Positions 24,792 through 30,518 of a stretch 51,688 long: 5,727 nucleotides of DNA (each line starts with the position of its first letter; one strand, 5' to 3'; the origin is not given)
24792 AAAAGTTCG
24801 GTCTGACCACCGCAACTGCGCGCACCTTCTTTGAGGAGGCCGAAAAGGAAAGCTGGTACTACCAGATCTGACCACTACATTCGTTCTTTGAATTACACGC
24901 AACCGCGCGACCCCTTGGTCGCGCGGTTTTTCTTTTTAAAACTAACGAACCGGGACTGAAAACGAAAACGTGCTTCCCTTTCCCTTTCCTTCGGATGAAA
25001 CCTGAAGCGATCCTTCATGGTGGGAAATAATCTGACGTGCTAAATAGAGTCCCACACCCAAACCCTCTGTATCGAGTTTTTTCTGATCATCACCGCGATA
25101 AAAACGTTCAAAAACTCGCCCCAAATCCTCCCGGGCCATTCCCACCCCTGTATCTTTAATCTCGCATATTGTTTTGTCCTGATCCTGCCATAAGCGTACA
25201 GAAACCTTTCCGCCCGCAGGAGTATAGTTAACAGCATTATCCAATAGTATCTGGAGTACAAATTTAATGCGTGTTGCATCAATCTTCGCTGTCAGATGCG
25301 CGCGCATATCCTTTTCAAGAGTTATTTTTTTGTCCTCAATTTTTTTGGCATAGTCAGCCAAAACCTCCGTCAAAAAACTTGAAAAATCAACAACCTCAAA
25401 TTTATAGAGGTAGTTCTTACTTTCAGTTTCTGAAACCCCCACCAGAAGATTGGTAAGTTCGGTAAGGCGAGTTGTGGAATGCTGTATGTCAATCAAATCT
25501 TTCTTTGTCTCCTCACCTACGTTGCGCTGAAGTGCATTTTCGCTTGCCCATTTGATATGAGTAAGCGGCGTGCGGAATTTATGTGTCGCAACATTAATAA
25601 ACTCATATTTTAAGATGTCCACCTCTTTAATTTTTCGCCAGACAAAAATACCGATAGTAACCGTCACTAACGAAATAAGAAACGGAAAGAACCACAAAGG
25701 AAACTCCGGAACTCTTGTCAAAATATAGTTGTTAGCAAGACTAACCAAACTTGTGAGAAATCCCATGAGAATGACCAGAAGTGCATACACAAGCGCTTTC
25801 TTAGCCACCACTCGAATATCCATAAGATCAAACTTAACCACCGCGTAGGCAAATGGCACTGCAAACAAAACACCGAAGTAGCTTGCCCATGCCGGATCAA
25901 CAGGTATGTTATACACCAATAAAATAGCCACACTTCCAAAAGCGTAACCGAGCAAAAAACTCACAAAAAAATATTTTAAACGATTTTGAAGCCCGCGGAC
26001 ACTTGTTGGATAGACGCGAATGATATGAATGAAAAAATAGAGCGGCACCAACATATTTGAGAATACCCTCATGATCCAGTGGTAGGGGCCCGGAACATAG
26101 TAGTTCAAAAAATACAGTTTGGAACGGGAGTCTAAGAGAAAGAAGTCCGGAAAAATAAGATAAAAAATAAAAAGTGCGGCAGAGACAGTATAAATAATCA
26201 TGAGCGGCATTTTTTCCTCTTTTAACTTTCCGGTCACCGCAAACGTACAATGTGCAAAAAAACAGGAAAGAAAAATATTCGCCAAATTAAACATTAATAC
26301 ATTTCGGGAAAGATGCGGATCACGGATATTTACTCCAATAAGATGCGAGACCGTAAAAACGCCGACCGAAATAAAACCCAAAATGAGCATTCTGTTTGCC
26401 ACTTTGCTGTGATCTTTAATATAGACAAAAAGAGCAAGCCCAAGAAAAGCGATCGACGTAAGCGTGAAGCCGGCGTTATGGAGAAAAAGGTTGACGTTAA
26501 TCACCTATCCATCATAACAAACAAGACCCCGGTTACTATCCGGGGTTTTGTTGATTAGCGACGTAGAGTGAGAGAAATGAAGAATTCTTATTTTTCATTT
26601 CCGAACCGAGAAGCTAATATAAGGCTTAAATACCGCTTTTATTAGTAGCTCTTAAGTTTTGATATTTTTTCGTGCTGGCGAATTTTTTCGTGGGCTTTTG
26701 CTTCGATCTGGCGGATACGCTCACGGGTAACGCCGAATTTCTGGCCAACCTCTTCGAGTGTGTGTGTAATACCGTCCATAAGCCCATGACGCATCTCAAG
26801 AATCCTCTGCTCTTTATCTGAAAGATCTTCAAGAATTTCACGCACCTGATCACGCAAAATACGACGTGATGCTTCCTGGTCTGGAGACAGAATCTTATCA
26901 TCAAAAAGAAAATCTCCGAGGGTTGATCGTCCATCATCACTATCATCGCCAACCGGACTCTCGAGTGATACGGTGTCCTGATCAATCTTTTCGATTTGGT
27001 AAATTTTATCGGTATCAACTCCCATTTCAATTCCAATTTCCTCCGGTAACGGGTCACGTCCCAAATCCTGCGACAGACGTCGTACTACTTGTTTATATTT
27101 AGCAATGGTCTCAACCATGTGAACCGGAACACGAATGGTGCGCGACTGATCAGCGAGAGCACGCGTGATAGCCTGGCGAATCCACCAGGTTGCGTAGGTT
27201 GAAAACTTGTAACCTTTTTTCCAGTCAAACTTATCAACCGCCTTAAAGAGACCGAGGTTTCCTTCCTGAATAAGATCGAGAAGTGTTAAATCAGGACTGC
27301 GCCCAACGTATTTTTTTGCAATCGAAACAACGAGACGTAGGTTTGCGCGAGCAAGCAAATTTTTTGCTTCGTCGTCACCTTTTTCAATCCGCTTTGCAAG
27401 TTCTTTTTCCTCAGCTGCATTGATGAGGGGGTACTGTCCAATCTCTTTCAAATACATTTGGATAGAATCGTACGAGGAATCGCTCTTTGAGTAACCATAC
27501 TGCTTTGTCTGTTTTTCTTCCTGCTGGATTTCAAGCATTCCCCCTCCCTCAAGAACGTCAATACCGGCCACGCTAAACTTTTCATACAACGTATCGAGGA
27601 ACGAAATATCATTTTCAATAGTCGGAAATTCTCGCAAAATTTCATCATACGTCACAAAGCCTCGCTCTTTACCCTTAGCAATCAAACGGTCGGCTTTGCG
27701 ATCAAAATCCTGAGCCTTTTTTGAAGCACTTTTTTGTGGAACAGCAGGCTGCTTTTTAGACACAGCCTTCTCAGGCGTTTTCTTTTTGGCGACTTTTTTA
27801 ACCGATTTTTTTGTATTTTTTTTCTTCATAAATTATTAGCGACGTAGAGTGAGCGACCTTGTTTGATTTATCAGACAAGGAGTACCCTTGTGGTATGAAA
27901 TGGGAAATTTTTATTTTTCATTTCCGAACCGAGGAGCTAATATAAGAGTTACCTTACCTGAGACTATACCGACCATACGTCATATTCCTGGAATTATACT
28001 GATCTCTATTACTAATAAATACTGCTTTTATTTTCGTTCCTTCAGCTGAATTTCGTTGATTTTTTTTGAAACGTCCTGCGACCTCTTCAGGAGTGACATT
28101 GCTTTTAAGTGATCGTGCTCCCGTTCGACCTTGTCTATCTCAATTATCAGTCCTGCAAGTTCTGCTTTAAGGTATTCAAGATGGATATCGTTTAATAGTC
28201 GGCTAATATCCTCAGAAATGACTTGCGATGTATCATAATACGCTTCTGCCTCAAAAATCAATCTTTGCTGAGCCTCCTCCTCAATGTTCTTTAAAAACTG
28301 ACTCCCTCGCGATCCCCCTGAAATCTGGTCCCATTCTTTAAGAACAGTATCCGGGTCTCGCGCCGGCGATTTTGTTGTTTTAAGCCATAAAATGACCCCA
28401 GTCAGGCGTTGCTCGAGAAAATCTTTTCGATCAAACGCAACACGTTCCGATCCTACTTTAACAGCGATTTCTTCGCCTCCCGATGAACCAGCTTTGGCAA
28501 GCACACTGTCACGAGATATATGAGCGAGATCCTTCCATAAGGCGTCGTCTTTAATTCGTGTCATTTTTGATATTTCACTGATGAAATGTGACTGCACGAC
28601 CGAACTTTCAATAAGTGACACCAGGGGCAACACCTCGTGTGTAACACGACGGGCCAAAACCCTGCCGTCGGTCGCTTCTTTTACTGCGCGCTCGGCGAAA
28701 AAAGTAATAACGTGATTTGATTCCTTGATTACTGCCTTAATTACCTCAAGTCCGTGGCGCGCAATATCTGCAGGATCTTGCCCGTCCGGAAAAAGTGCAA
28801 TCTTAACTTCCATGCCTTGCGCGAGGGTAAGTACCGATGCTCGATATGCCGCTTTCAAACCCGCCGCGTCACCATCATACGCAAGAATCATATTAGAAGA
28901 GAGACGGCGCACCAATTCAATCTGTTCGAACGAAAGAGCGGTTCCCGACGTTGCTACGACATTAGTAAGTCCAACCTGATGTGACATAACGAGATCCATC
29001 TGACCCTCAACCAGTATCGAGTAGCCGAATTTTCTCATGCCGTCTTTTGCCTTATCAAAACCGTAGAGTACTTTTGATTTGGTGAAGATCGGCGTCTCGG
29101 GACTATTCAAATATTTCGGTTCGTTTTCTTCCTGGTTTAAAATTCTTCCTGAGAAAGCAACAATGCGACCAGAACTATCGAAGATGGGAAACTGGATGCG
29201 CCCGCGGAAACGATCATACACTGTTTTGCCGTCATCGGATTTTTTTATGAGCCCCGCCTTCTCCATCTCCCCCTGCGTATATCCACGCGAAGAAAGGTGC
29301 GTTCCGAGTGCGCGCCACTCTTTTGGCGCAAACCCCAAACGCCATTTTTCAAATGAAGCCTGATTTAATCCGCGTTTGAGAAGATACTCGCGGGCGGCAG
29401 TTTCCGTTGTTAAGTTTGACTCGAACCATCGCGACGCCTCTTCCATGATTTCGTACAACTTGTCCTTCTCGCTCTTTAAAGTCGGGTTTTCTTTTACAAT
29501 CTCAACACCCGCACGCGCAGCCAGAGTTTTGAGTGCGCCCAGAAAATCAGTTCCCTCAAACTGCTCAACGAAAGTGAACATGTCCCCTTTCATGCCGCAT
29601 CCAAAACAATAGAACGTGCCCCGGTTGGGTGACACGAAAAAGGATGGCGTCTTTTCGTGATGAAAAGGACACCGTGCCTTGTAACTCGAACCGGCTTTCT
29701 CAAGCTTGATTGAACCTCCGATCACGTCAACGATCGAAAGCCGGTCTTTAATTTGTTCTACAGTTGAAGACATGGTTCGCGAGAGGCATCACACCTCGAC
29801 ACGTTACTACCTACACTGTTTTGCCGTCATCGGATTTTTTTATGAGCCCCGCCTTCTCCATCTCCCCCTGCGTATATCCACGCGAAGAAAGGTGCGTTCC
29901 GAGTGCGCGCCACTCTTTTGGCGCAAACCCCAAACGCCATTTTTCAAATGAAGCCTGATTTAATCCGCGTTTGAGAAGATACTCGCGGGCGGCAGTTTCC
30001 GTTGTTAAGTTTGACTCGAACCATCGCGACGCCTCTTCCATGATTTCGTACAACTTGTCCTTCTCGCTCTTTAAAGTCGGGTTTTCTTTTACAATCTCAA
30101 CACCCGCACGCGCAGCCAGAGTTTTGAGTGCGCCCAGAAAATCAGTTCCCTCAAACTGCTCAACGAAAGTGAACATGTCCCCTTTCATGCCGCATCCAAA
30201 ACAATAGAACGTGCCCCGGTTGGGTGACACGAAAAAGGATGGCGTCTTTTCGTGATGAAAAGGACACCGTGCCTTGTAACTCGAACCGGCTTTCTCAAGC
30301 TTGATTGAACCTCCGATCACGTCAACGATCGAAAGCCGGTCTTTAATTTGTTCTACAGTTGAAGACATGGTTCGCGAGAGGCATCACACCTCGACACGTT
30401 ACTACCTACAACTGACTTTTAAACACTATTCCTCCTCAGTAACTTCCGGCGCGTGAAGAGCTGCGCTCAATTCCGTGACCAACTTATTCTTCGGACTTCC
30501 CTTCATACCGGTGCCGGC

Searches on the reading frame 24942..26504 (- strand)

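Call 14: search_protein_families(library=pfam, proteins=[window:24942-26504:-], max_evalue=0.001)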
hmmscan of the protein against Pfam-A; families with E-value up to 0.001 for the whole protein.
window:24942-26504:- (520 aa): 2 families
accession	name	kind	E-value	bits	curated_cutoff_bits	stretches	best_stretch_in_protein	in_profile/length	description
PF02518.31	HATPase_c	-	6.4e-26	91.4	26.4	1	409-519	2-109/111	Histidine kinase-, DNA gyrase B-, and HSP90-like ATPase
PF00512.31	HisKA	-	1.1e-05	25.8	26.9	1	299-354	2-57/66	His Kinase A (phospho-acceptor) domain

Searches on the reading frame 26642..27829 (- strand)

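Call 49: search_protein_families(library=pfam, proteins=[window:26642-27829:-], max_evalue=0.001)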
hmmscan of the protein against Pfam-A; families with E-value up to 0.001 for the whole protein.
window:26642-27829:- (395 aa): 5 families
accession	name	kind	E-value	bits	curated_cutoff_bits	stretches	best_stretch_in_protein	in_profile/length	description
PF04542.20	Sigma70_r2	-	4.4e-22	78.1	24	1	159-231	1-71/71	Sigma-70 region 2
PF04539.22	Sigma70_r3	-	3e-17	62.9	25.3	1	240-318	1-76/78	Sigma-70 region 3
PF00140.25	Sigma70_r1_2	-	1e-16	61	22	1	121-154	1-34/34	Sigma-70 factor, region 1.2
PF04545.22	Sigma70_r4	-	8.7e-14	51.2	24.1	1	333-385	2-50/50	Sigma-70, region 4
PF03979.19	Sigma70_r1_1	-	5.5e-12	45.9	22.5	1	45-97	6-58/81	Sigma-70 factor, region 1.1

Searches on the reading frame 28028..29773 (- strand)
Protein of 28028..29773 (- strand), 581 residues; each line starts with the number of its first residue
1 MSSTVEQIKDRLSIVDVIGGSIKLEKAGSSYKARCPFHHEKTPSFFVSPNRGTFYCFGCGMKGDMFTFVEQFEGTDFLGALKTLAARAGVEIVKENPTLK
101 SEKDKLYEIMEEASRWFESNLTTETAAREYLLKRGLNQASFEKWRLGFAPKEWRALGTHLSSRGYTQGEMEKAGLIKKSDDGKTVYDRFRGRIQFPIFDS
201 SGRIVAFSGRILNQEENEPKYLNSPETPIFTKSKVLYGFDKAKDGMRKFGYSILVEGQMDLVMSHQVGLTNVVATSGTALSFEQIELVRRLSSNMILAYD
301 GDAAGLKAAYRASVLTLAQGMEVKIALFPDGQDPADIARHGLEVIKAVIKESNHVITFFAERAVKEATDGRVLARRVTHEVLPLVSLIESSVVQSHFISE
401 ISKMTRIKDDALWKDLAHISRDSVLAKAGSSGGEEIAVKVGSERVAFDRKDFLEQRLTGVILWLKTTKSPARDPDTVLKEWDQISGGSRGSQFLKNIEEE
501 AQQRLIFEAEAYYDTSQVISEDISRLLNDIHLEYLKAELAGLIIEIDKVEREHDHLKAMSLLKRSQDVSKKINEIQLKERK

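Call 14: search_protein_families(library=pfam, proteins=[window:28028-29773:-], max_evalue=0.001)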
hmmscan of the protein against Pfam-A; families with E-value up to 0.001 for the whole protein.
window:28028-29773:- (581 aa): 7 families
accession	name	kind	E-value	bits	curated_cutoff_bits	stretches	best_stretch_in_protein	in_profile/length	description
PF08275.17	DNAG_N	-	2e-42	144.7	26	1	116-243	1-128/128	DNA primase catalytic core, N-terminal domain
PF01807.25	Zn_ribbon_DnaG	-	4.6e-33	113.4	24.9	1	3-95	4-96/98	CHC2 zinc finger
PF13155.12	Toprim_2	-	5.3e-17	62.4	22.1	1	253-336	1-86/88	Toprim-like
PF13662.12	Toprim_4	-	5.6e-14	52.6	25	1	253-325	4-83/85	Toprim domain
PF01751.28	Toprim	-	4.8e-09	36.7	23.1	1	253-315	3-83/96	Toprim domain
PF13362.12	Toprim_3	-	5.7e-05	23.9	27.2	1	252-340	2-91/95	Toprim domain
PF10410.14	DnaB_bind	-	0.00074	20.2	20.6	0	377-410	23-56/56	DnaB-helicase binding domain of primase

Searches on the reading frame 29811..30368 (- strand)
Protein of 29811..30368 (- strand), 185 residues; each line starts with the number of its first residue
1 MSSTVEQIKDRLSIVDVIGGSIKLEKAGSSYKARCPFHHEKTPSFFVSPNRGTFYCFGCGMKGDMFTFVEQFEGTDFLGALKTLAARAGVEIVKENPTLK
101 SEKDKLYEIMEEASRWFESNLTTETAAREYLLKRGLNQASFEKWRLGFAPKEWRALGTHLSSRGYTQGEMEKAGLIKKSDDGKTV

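Call 107: search_protein_families(library=pfam, proteins=[window:29811-30368:-], max_evalue=0.001)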
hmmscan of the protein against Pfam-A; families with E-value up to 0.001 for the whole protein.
window:29811-30368:- (185 aa): 2 families
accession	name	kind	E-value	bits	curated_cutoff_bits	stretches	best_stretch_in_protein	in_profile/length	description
PF01807.25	Zn_ribbon_DnaG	-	7.5e-34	115.9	24.9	1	3-95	4-96/98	CHC2 zinc finger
PF08275.17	DNAG_N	-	4.2e-13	49.9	26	1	116-184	1-71/128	DNA primase catalytic core, N-terminal domain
